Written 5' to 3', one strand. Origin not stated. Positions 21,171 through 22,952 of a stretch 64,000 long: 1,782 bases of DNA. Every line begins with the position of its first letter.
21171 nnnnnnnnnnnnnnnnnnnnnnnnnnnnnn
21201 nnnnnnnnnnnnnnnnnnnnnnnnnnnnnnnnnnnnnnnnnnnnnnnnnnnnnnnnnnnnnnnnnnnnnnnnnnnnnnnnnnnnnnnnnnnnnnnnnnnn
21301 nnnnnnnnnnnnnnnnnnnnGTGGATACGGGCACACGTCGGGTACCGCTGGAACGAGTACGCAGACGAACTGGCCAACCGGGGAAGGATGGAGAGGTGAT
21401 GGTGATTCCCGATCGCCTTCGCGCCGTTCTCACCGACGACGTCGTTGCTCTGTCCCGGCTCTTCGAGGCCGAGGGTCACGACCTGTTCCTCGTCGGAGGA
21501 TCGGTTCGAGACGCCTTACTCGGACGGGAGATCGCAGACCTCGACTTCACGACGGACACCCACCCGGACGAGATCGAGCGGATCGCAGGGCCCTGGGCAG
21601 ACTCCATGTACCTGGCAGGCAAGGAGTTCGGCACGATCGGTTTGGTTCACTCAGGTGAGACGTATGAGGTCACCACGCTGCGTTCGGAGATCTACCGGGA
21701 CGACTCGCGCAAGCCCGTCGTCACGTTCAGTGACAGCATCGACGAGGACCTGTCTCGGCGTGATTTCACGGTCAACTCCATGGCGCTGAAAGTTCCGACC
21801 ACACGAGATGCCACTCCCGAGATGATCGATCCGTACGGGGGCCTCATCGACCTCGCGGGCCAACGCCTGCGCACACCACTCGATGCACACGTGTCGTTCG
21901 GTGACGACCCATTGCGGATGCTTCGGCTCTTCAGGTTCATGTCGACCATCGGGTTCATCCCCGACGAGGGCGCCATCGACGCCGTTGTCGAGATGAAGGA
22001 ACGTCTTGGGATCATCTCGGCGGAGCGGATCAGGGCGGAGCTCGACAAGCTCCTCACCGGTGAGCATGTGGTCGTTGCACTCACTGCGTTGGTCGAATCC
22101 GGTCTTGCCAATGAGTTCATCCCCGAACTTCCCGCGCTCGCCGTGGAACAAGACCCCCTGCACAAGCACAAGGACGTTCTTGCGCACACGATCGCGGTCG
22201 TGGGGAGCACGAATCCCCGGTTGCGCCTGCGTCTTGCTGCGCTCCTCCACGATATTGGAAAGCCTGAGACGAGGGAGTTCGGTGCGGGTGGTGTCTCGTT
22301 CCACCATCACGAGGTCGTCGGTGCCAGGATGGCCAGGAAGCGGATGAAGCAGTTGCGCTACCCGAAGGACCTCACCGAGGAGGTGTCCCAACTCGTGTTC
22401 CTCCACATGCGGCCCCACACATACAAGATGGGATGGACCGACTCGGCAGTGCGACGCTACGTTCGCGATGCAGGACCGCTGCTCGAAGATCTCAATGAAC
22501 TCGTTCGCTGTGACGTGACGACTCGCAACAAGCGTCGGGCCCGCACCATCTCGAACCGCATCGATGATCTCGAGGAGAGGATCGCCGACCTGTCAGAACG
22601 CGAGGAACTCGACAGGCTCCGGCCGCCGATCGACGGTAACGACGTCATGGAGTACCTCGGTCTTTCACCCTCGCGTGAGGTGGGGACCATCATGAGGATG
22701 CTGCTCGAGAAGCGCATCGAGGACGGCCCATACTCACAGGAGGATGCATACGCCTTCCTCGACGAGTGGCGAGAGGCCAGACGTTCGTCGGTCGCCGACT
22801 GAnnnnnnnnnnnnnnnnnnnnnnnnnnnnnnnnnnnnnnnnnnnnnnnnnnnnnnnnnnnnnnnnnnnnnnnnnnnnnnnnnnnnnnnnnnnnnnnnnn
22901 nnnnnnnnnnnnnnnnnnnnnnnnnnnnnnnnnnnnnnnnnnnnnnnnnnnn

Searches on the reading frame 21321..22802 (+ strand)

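Call 7: search_protein_families(library=pfam, proteins=[window:21321-22802:+], max_evalue=0.001)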
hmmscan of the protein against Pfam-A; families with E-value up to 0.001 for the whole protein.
window:21321-22802:+ (493 aa): 3 families
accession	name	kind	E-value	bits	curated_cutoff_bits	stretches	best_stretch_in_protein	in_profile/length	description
PF01743.26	PolyA_pol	-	2.7e-31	109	23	1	55-184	1-126/126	Poly A polymerase head domain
PF12627.12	PolyA_pol_RNAbd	-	2.7e-13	49.9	22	1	211-271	1-62/64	Probable RNA and SrmB- binding site of polymerase A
PF01966.28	HD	-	3.1e-12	47.3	22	1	300-378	24-93/116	HD domain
